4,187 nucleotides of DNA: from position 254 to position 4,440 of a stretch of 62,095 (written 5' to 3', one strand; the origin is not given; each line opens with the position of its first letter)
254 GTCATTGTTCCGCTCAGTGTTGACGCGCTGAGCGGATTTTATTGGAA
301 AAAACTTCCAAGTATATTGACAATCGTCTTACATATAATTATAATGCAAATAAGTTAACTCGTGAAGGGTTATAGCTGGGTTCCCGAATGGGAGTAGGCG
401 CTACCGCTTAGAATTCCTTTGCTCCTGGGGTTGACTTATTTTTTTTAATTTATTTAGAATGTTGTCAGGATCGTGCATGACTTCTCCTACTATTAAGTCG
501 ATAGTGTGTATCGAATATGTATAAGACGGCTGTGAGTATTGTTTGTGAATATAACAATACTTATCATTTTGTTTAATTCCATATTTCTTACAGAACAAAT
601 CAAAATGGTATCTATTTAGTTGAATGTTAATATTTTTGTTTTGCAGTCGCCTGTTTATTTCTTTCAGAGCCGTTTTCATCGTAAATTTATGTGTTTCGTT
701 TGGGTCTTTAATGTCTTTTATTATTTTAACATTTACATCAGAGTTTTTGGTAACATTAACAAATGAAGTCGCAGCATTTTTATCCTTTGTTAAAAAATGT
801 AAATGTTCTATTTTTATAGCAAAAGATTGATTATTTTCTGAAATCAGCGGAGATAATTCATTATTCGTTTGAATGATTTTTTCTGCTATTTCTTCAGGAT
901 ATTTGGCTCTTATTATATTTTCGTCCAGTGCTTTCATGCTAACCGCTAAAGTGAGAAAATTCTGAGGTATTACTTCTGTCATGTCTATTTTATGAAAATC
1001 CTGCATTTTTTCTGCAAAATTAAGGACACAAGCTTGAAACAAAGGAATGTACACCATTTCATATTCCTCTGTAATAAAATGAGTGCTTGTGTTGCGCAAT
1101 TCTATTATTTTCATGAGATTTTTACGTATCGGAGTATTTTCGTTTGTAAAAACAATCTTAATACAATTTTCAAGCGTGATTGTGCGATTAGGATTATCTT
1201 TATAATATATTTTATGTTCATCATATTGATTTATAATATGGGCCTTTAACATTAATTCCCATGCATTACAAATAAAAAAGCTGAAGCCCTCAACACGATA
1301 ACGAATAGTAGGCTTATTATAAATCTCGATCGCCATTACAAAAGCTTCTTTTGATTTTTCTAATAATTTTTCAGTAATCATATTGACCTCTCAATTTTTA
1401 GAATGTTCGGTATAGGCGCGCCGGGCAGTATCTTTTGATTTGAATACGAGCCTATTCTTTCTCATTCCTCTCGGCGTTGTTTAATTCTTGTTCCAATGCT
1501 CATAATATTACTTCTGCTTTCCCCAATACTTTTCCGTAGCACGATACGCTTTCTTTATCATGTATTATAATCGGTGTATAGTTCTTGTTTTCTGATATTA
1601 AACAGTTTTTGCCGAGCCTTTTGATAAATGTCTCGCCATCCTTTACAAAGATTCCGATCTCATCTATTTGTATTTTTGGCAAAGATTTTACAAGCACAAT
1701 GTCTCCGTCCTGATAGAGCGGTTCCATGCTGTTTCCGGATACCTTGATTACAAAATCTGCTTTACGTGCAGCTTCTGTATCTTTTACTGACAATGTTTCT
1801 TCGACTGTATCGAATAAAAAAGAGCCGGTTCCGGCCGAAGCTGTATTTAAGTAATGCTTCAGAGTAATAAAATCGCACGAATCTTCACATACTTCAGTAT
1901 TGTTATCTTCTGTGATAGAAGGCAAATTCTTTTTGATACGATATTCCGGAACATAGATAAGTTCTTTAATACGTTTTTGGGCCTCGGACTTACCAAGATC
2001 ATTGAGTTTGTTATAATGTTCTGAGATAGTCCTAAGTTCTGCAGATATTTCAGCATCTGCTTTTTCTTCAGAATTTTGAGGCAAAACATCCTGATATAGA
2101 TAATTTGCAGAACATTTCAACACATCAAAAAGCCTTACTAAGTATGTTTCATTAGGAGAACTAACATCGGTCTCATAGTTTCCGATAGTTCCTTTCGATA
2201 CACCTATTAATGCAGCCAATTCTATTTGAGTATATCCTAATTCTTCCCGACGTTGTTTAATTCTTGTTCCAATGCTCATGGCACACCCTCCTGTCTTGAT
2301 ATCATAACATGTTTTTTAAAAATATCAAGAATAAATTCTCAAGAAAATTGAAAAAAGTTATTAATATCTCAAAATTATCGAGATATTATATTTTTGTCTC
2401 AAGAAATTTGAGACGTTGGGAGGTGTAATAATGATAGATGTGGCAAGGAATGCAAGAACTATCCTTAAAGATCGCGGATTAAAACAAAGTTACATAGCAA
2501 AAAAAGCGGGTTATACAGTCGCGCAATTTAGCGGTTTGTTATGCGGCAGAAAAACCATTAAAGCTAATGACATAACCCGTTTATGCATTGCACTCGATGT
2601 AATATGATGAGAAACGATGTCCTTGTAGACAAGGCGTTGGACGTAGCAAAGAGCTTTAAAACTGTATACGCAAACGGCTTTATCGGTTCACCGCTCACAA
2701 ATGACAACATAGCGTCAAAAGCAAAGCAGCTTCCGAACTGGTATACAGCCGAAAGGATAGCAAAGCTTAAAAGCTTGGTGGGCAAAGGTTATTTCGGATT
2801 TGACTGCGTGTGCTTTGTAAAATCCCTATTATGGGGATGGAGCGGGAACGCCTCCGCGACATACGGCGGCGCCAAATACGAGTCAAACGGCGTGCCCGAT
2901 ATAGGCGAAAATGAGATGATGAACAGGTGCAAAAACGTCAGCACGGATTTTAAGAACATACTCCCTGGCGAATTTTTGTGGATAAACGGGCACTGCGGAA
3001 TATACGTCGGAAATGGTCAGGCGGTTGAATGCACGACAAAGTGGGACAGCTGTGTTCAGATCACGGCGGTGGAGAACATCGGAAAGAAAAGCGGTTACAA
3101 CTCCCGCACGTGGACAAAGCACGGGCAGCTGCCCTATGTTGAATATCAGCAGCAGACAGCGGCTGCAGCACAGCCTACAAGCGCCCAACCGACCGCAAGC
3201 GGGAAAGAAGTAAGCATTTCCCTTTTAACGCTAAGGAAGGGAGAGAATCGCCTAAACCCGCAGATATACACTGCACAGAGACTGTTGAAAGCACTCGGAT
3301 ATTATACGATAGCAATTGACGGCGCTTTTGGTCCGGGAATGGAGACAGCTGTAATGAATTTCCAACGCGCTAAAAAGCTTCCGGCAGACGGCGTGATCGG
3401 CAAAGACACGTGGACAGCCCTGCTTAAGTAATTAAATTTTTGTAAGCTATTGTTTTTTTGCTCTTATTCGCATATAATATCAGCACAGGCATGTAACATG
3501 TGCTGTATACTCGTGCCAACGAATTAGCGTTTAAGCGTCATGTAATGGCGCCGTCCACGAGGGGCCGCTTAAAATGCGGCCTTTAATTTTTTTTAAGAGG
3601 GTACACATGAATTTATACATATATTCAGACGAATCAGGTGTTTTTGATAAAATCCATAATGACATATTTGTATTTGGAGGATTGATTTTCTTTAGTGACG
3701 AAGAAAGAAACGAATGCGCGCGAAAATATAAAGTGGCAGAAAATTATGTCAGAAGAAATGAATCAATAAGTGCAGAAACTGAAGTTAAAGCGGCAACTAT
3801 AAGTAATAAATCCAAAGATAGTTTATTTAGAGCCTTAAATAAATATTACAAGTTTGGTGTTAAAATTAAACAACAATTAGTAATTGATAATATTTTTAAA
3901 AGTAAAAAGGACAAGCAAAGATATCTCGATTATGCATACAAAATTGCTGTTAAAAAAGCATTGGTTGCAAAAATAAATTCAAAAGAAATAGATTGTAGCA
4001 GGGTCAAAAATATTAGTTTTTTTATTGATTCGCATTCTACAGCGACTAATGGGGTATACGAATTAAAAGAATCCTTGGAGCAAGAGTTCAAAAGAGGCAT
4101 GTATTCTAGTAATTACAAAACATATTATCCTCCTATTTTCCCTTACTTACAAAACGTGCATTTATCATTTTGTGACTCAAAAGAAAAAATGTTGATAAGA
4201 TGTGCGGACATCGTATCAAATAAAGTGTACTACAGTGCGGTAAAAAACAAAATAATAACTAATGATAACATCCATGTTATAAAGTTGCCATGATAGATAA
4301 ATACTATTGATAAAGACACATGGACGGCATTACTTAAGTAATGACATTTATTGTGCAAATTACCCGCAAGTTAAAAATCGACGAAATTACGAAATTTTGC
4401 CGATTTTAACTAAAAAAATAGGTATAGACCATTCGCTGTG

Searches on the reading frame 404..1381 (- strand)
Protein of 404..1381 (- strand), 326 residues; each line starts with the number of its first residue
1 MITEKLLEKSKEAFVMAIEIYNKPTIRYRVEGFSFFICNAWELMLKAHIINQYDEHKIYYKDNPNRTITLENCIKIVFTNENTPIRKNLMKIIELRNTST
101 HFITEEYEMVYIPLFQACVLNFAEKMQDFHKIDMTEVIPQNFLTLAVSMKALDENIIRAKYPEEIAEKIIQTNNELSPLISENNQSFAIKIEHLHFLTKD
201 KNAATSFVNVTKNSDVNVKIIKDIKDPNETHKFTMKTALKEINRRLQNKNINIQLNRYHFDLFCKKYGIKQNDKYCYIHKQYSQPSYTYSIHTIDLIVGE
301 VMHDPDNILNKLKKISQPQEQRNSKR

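Call 97: search_protein_families(library=pfam, proteins=[window:404-1381:-], max_evalue=0.00001)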
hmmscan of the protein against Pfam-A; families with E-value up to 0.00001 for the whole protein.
window:404-1381:- (326 aa): 2 families
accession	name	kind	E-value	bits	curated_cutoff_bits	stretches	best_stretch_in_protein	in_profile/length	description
PF12358.13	DUF3644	-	7.3e-61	205.4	27.6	1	5-176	1-179/183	Domain of unknown function (DUF3644)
PF18740.7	EC042_2821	-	2.1e-26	92.8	24.9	1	226-313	1-97/97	EC042_2821-like Restriction Endonuclease-like domain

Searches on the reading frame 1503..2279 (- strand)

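Call 97: search_protein_families(library=pfam, proteins=[window:1503-2279:-], max_evalue=0.00001)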
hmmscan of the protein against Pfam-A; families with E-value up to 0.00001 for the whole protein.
window:1503-2279:- (259 aa): 4 families
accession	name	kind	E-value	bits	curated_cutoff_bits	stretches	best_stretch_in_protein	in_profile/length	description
PF00717.28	Peptidase_S24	-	7.2e-19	68.1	23.3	1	145-251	4-115/116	Peptidase S24-like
PF01381.28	HTH_3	-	1.3e-14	54.3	23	1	7-61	1-55/55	Helix-turn-helix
PF13560.12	HTH_31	-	3.9e-08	33.9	27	1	3-57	2-57/64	Helix-turn-helix domain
PF12844.13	HTH_19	-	1.7e-06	28.3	30.2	1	4-64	1-61/64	Helix-turn-helix domain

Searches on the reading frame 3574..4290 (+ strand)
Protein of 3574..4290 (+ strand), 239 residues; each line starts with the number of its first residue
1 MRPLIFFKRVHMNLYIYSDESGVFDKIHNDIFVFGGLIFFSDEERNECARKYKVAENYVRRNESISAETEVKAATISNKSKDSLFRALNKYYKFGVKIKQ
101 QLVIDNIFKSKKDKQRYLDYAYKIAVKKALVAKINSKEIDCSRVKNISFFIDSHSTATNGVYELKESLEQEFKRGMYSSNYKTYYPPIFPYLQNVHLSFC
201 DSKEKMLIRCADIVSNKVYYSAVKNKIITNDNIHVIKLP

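Call 97: search_protein_families(library=pfam, proteins=[window:3574-4290:+], max_evalue=0.00001)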
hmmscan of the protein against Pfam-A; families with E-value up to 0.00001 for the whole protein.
window:3574-4290:+ (239 aa): 1 family
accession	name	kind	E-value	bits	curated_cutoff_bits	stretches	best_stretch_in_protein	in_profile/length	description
PF12686.12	DUF3800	-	3.4e-10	41.2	21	1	15-220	1-148/149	Protein of unknown function (DUF3800)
